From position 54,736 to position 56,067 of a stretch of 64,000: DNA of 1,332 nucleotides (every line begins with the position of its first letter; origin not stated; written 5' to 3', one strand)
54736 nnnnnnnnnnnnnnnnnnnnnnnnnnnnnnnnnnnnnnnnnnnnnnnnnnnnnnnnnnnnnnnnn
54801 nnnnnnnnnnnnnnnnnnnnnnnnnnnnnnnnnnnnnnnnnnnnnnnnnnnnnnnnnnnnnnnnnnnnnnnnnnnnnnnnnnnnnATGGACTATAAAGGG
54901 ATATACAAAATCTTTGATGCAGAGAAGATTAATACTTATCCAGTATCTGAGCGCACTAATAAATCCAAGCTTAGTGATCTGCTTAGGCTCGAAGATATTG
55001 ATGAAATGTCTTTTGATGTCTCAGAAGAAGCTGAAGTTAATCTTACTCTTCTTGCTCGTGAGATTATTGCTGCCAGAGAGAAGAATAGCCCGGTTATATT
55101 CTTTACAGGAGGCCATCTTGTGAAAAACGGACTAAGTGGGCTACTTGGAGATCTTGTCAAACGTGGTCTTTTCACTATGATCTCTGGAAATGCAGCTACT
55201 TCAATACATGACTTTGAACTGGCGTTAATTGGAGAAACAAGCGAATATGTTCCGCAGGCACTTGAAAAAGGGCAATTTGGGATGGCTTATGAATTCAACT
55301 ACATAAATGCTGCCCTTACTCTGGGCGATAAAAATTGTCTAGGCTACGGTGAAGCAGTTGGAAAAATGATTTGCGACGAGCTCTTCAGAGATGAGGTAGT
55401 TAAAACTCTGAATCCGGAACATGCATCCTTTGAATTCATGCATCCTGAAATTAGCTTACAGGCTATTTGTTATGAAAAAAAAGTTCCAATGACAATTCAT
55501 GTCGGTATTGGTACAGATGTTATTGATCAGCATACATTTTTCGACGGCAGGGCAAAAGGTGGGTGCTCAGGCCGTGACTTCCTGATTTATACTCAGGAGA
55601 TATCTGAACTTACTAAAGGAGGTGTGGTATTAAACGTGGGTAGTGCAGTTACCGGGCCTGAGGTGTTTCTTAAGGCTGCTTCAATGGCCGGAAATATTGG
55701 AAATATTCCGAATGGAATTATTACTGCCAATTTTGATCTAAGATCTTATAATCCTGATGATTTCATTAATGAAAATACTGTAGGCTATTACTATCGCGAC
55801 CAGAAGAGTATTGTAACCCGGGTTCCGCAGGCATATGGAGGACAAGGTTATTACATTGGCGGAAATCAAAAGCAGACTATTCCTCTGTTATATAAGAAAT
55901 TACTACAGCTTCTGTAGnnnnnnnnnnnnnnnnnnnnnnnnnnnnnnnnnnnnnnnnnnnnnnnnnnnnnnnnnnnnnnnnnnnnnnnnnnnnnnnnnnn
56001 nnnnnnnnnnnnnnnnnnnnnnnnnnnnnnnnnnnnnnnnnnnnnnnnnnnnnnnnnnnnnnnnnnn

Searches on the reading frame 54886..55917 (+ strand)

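Call 6: search_protein_families(library=pfam, proteins=[window:54886-55917:+])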
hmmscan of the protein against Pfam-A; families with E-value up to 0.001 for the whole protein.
window:54886-55917:+ (343 aa): 1 family
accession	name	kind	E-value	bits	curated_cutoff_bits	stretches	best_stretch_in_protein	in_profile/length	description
PF21570.3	ArgZ-like_C_2nd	-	0.00032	20.8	27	1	56-145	3-92/213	Arginine dihydrolase ArgZ-like, C-terminal, Rossmann fold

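Call 7: search_protein_families(library=ncbifam, proteins=[window:54886-55917:+])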
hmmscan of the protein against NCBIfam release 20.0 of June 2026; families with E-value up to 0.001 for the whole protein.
window:54886-55917:+ (343 aa): 2 families
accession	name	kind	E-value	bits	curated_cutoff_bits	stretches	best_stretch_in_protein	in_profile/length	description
NF052581.1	GSU2086_dom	subfamily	3.7e-92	309.1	250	1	10-337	2-300/301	GSU2086 family protein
TIGR00300.1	TIGR00300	equivalog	0.00037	19.5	410.8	1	40-118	172-252/407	ornithine cyclodeaminase, nickel-pincer nucleotide-dependent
